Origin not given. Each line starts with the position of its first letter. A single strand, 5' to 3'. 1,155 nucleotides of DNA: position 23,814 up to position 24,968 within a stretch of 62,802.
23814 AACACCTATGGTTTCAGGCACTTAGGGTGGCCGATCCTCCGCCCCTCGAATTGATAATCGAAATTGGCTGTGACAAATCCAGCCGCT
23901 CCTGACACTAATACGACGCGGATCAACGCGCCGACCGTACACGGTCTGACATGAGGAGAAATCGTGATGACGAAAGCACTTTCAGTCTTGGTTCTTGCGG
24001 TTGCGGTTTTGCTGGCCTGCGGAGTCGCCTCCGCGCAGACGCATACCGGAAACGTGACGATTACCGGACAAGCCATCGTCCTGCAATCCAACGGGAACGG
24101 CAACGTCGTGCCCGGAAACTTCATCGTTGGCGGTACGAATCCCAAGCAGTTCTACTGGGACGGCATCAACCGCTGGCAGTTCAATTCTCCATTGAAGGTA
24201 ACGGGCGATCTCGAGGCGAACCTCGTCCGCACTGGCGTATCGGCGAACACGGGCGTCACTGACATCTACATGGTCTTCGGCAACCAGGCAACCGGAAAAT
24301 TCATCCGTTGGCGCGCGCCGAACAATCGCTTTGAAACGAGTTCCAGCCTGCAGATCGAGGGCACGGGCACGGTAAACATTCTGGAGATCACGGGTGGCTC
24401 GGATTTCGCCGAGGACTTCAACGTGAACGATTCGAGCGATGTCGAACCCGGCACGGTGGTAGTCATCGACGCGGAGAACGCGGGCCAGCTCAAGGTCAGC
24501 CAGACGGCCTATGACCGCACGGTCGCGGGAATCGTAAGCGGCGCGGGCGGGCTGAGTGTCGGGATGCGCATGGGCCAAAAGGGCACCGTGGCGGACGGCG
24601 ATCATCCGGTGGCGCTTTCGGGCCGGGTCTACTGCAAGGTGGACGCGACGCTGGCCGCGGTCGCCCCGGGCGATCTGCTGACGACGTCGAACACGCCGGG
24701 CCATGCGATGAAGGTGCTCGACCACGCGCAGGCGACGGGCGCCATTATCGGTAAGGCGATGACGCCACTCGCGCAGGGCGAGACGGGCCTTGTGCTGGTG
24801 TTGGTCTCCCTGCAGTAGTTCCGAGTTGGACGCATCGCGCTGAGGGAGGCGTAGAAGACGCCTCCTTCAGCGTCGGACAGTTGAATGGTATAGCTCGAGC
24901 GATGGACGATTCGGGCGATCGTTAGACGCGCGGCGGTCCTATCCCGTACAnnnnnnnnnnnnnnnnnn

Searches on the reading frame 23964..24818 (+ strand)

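Call 6: search_protein_families(library=pfam, proteins=[window:23964-24818:+], max_evalue=0.01)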
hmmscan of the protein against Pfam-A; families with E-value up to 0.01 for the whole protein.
window:23964-24818:+ (284 aa): 1 family
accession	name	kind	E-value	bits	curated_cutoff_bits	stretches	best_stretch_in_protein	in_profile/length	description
PF11962.13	Peptidase_G2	-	0.0088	15.9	25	0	128-200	33-98/228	Peptidase_G2, IMC autoproteolytic cleavage domain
